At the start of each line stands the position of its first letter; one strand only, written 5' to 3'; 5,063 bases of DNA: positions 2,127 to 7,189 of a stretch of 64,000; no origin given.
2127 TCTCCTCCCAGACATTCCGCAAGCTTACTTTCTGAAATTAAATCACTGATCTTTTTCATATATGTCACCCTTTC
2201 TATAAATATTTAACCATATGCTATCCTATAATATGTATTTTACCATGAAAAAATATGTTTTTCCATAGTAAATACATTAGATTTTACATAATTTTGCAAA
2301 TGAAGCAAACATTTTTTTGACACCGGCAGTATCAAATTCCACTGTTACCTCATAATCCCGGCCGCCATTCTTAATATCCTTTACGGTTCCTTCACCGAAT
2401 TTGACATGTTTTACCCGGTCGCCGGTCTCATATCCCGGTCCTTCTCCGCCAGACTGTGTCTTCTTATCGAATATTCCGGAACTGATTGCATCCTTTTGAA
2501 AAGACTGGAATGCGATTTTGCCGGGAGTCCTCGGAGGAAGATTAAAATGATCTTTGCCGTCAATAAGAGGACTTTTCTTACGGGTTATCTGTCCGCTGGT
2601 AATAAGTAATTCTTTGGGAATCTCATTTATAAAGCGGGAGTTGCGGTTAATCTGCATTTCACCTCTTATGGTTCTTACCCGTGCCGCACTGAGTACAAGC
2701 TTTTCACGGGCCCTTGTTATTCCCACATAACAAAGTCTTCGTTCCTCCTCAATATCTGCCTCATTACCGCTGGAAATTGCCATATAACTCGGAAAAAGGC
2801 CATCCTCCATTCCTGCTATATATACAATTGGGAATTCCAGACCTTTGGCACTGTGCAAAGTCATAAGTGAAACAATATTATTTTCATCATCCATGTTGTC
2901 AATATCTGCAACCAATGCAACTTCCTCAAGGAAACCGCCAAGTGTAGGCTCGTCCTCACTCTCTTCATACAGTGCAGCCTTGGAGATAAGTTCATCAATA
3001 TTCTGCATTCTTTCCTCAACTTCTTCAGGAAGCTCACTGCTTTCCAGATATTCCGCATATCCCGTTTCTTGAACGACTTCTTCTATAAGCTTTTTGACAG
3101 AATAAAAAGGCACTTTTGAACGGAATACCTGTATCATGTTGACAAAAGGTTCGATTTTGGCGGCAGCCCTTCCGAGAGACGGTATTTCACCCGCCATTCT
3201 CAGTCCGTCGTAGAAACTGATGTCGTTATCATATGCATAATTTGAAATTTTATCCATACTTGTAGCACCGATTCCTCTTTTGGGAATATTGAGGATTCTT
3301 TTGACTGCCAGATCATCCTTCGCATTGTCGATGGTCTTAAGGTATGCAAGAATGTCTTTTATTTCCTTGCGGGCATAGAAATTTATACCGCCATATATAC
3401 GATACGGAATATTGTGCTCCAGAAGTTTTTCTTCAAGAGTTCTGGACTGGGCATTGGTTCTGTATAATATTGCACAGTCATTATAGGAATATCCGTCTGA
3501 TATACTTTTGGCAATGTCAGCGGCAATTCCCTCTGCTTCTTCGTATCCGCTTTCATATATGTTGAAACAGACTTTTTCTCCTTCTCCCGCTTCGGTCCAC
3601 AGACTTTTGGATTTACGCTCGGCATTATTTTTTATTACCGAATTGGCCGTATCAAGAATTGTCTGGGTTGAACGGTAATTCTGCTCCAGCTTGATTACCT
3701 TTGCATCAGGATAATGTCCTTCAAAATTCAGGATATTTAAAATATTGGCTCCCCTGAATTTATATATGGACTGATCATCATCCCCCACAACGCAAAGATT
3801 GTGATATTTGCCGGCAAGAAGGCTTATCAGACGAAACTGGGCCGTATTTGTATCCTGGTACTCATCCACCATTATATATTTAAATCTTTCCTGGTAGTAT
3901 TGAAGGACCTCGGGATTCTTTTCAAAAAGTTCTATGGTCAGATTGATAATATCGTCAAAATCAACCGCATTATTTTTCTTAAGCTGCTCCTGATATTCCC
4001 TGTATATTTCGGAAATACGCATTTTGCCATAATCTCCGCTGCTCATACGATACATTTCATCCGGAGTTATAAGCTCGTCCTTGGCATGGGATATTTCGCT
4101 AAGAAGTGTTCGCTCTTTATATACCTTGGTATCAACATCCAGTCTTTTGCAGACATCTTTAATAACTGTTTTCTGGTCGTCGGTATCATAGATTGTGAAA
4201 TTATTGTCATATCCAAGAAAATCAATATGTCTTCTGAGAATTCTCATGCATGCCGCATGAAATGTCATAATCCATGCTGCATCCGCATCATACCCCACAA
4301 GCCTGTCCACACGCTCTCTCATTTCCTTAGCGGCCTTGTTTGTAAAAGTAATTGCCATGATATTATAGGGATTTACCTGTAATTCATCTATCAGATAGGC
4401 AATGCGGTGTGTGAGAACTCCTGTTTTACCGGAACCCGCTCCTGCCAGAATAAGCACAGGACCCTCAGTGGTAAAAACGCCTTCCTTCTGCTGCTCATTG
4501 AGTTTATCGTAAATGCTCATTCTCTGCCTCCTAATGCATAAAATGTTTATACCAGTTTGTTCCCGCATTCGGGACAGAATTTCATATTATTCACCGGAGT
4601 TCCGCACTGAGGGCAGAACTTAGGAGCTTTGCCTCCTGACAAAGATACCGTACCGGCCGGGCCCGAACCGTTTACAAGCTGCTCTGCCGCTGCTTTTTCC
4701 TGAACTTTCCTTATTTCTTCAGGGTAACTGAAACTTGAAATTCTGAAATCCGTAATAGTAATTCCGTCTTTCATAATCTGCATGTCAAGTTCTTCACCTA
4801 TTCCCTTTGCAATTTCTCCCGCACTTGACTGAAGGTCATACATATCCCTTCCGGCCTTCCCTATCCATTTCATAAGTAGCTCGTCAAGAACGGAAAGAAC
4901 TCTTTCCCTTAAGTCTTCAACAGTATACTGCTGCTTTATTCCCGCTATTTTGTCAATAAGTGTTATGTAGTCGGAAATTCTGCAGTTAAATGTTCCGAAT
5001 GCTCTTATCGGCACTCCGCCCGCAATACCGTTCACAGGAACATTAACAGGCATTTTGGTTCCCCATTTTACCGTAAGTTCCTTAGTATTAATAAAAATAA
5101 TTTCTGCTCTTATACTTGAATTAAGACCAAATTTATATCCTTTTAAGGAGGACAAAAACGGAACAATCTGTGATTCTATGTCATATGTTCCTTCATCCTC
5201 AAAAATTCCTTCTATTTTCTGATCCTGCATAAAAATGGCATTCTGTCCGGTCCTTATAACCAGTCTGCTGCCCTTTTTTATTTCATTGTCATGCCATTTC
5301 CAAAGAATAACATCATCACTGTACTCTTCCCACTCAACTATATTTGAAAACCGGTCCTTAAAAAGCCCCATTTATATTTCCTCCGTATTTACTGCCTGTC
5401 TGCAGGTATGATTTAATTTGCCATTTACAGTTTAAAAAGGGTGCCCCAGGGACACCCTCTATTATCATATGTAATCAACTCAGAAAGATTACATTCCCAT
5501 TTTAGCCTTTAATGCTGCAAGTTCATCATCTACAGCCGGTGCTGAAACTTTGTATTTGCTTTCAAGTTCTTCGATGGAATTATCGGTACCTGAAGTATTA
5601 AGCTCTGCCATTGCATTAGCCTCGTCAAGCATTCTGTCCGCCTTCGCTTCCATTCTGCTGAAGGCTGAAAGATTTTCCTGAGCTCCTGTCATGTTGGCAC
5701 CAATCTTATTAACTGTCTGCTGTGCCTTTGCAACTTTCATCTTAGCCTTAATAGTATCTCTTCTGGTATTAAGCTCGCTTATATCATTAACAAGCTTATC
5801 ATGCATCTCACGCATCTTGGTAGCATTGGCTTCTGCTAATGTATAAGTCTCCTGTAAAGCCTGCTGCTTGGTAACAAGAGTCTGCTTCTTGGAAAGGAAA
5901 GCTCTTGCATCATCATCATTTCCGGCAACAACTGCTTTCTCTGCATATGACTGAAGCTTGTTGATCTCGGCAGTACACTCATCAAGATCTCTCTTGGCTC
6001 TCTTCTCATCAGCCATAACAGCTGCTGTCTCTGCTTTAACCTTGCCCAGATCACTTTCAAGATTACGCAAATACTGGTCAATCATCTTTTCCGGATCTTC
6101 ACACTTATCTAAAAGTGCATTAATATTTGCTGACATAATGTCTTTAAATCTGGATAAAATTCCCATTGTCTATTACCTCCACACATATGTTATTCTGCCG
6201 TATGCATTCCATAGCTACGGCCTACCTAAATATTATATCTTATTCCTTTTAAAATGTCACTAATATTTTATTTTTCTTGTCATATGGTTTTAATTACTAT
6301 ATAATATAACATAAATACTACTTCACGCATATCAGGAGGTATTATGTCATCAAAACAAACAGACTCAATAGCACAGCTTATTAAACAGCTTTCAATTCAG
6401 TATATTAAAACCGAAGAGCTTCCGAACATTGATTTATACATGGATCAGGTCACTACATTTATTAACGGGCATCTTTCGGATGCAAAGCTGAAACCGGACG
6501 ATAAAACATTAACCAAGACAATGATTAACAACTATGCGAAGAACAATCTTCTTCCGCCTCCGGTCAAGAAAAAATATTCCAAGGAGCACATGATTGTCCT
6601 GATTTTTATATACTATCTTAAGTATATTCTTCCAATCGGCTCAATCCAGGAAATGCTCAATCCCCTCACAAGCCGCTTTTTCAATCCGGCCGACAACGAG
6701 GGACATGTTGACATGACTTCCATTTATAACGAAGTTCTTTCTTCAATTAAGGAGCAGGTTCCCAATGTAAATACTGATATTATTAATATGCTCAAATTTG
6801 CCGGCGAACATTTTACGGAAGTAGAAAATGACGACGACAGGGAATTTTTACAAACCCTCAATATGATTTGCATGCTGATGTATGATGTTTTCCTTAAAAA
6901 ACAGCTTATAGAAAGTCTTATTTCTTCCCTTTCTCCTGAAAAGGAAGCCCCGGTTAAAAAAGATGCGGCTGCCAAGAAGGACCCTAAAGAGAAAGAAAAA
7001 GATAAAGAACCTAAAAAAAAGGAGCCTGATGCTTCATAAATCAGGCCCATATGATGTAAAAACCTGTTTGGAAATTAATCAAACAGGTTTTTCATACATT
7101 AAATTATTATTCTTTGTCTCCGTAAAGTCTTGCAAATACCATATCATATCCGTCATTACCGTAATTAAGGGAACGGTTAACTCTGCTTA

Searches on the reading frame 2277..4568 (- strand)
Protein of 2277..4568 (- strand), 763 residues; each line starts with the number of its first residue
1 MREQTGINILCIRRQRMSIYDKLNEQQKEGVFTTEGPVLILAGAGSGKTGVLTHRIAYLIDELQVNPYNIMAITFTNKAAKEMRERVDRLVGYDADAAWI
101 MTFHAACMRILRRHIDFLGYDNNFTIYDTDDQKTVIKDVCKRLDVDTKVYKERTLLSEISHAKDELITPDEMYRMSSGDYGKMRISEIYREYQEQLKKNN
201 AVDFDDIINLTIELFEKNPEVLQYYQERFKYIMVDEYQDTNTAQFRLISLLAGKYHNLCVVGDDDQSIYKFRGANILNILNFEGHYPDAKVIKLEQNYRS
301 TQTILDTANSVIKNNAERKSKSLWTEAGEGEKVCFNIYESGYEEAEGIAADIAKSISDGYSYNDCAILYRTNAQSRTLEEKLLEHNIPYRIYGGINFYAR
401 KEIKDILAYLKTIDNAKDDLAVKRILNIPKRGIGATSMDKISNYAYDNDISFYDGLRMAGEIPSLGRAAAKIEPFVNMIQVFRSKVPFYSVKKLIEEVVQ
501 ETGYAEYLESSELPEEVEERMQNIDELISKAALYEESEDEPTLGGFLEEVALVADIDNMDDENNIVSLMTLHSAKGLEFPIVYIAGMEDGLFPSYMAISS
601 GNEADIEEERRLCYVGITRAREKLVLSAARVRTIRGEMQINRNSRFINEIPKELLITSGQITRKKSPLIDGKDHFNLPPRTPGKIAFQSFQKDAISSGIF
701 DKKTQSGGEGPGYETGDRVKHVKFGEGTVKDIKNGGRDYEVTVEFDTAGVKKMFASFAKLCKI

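Call 41: search_protein_families(library=pfam, proteins=[window:2277-4568:-], max_evalue=0.00001)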
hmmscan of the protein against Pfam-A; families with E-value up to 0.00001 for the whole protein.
window:2277-4568:- (763 aa): 7 families
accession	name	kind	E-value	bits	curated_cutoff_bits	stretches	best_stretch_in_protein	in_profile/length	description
PF00580.27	UvrD-helicase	-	3.9e-96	322.3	23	1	23-286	1-270/271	UvrD/REP helicase N-terminal domain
PF13361.12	UvrD_C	-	2.9e-79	267.4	25.6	1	292-629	1-348/350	UvrD-like helicase C-terminal domain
PF13245.12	AAA_19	-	1.2e-24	87.4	25.1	1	27-272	1-134/134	AAA domain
PF21196.3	PcrA_UvrD_tudor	-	6.4e-12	45.6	23.9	1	716-759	2-45/48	PcrA/UvrD tudor domain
PF13538.12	UvrD_C_2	-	1.4e-09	38.1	27.4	1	568-626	4-51/52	UvrD-like helicase C-terminal domain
PF01443.25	Viral_helicase1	-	3.3e-06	27.5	21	0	227-310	58-137/228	Viral superfamily 1 RNA helicase core domain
PF13604.12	AAA_30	-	9.4e-06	25.9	27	0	23-87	2-66/191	AAA domain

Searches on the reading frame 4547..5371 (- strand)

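Call 41: search_protein_families(library=pfam, proteins=[window:4547-5371:-], max_evalue=0.00001)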
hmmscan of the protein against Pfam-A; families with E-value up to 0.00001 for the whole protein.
window:4547-5371:- (274 aa): 2 families
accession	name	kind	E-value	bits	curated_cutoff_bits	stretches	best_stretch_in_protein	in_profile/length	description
PF13421.11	Band_7_1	-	2.6e-43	148.6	24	1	25-229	5-208/211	SPFH domain-Band 7 family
PF01145.31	Band_7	-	2.9e-09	37.6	23.6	1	38-231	2-162/176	SPFH domain / Band 7 family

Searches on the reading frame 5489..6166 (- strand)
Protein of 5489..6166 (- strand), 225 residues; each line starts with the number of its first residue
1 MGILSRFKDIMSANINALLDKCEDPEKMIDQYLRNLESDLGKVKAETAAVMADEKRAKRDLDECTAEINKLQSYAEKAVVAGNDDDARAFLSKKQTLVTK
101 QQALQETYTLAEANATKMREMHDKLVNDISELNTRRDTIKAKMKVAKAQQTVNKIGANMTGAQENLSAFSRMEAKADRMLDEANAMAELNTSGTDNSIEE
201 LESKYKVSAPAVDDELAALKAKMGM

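Call 41: search_protein_families(library=pfam, proteins=[window:5489-6166:-], max_evalue=0.00001)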
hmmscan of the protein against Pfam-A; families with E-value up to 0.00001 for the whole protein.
window:5489-6166:- (225 aa): 1 family
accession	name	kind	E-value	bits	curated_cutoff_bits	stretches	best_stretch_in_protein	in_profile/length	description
PF04012.17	PspA_IM30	-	3.6e-43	148.2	33.9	1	2-222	1-217/220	PspA/IM30 family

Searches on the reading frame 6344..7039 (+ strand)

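Call 41: search_protein_families(library=pfam, proteins=[window:6344-7039:+], max_evalue=0.00001)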
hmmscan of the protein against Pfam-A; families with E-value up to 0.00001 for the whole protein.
window:6344-7039:+ (231 aa): 1 family
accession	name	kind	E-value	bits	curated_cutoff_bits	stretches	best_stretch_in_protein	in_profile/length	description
PF08876.17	DUF1836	-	1e-33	116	27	1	22-129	2-103/105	Domain of unknown function (DUF1836)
